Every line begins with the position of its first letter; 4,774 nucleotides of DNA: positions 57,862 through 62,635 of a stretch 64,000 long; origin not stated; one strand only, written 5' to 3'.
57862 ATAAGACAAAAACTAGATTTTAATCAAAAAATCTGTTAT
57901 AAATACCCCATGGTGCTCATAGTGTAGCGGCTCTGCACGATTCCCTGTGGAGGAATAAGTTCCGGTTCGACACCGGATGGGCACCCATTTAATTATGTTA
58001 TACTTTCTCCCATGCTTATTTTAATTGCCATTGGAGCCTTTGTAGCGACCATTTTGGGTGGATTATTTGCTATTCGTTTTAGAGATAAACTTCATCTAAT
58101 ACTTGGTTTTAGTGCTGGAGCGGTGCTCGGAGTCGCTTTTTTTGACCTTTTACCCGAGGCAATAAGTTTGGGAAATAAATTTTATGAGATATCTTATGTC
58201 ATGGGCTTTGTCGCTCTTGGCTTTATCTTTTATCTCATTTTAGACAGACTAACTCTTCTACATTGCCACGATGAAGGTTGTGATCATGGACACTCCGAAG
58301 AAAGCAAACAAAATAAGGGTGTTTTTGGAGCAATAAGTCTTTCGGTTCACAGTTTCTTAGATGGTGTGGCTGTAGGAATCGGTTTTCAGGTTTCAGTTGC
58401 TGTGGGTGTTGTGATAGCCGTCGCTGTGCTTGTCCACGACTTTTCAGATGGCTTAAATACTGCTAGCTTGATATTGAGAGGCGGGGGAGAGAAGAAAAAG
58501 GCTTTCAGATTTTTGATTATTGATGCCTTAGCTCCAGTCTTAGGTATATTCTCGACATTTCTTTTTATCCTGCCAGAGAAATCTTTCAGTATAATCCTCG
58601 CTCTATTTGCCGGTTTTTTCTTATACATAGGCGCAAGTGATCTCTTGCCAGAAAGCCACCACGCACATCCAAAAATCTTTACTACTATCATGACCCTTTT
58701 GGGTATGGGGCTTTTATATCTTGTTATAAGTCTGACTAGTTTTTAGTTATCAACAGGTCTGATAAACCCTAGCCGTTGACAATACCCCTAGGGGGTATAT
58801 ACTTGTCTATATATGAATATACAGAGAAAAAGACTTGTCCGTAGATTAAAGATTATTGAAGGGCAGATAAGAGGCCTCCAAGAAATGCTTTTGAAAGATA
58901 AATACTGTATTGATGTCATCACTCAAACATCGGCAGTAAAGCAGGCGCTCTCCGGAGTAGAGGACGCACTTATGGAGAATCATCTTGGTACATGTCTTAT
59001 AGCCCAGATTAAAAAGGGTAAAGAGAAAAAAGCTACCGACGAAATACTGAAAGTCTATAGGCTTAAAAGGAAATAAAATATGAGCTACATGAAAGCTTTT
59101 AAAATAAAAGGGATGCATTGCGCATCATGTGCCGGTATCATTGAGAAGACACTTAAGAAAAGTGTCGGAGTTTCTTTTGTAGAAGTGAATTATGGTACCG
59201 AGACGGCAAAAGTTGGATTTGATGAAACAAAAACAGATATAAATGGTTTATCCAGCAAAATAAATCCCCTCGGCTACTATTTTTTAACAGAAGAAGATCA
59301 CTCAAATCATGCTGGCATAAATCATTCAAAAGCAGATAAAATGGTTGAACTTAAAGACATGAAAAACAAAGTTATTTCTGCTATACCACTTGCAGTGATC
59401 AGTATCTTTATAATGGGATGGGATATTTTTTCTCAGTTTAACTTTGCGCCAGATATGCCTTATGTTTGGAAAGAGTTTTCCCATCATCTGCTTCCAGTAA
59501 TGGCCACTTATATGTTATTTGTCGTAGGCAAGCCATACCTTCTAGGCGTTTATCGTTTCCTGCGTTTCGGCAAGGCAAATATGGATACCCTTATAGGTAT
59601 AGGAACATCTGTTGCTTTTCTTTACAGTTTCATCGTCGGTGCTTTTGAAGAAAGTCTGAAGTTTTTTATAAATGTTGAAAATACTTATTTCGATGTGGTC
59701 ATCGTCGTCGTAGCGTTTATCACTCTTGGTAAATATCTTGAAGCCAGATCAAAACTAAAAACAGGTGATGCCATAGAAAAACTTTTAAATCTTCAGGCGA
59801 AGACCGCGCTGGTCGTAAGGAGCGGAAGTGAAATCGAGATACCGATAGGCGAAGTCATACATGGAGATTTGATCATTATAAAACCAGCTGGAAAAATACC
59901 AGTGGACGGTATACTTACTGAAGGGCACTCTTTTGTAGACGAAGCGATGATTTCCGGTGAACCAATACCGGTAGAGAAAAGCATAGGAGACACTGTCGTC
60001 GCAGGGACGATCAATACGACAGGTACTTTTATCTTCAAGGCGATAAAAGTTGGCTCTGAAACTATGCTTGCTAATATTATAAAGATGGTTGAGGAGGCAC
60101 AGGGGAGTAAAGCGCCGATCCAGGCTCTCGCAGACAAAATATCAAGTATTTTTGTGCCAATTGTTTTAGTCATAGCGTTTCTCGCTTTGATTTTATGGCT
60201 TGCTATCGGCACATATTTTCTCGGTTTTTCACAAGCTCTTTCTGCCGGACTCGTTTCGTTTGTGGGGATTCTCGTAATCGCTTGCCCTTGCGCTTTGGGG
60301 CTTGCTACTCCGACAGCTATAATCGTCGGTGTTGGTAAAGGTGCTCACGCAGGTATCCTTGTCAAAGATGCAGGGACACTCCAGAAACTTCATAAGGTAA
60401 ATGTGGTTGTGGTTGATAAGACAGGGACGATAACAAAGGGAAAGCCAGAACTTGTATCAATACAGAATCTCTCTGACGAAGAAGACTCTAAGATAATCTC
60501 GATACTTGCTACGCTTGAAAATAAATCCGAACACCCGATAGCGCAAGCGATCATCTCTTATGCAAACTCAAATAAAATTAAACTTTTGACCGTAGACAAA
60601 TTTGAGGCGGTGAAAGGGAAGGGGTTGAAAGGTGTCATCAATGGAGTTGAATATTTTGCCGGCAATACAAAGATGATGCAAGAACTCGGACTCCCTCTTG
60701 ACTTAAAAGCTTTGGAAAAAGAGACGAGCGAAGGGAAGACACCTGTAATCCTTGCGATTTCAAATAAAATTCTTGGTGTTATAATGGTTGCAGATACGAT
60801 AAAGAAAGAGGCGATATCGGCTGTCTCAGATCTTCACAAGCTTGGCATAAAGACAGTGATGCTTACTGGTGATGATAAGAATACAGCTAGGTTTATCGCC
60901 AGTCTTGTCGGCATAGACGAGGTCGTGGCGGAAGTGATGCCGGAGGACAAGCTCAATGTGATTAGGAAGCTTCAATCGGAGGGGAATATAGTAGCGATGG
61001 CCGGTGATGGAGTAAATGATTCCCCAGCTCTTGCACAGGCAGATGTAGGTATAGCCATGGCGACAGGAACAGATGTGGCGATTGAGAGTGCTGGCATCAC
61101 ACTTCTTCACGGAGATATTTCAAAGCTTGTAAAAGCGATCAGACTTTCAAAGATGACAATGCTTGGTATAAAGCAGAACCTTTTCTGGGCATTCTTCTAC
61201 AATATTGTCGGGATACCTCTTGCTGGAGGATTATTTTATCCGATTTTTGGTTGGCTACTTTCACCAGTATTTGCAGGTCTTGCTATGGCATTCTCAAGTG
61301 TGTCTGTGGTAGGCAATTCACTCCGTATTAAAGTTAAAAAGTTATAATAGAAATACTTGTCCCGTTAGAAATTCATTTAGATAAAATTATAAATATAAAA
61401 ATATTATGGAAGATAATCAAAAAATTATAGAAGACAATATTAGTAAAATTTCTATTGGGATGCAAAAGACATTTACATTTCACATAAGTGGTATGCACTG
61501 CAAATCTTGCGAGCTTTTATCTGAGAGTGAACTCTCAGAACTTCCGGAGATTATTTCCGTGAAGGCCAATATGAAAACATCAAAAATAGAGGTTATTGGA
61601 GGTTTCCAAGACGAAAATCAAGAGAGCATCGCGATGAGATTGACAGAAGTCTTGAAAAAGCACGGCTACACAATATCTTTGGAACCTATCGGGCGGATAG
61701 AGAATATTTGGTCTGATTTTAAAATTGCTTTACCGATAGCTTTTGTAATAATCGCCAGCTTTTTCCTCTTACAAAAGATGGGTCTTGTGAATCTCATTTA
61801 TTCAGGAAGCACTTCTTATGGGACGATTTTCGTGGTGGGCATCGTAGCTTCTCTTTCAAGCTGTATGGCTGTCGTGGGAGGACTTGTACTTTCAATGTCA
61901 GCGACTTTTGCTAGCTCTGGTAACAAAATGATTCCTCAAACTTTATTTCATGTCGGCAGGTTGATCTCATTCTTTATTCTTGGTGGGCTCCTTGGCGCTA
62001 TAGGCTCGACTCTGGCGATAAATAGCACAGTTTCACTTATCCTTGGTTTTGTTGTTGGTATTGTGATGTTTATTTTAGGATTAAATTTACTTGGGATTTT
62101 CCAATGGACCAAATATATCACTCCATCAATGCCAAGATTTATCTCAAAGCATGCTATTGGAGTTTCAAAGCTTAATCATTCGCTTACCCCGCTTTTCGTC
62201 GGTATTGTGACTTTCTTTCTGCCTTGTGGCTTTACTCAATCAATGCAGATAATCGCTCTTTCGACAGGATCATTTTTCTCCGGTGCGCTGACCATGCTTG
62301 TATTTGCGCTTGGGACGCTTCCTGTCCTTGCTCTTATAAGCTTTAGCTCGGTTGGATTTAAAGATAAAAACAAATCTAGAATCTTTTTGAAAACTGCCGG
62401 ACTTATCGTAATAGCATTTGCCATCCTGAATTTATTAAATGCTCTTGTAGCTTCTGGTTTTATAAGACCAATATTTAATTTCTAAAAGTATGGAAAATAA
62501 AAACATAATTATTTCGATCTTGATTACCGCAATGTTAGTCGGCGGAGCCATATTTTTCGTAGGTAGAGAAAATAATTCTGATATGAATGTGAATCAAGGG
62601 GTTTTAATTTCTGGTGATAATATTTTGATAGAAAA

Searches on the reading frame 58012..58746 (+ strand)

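Call 50: search_protein_families(library=pfam, proteins=[window:58012-58746:+])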
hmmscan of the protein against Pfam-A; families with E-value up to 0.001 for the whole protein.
window:58012-58746:+ (244 aa): 1 family
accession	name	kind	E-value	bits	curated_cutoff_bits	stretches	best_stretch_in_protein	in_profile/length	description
PF02535.28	Zip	-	7.7e-26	91.5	35.1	2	107-237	182-321/323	ZIP Zinc transporter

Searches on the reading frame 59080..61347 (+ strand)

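Call 10: search_protein_families(library=pfam, proteins=[window:59080-61347:+])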
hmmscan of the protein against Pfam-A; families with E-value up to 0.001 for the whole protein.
window:59080-61347:+ (755 aa): 3 families
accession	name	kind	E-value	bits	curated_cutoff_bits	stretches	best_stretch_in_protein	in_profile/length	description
PF00122.25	E1-E2_ATPase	-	9e-53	178.9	28.1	1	238-423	2-180/181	E1-E2 ATPase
PF00702.32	Hydrolase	-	1.3e-34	120.7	26.4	1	441-655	2-191/191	haloacid dehalogenase-like hydrolase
PF00403.32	HMA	-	7.2e-13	49.2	24.8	1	7-66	2-61/62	Heavy-metal-associated domain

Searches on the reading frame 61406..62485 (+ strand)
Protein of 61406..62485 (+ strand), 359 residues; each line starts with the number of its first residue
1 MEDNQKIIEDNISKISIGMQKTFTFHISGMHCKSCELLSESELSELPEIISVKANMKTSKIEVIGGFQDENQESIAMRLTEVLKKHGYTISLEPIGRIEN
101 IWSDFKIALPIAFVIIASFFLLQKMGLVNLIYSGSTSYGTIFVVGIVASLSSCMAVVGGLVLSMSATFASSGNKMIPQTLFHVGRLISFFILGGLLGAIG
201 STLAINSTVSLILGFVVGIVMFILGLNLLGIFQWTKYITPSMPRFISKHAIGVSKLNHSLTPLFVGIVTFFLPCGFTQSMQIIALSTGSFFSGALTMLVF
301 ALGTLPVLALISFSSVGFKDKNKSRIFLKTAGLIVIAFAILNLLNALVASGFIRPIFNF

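Call 50: search_protein_families(library=pfam, proteins=[window:61406-62485:+])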
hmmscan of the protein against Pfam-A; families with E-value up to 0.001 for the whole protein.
window:61406-62485:+ (359 aa): 2 families
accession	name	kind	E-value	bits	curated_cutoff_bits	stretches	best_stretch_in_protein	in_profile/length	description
PF13386.12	DsbD_2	-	1.6e-33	116.8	24.9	1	140-340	1-198/199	Cytochrome C biogenesis protein transmembrane region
PF00403.32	HMA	-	4.6e-09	37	24.8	1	24-88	1-61/62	Heavy-metal-associated domain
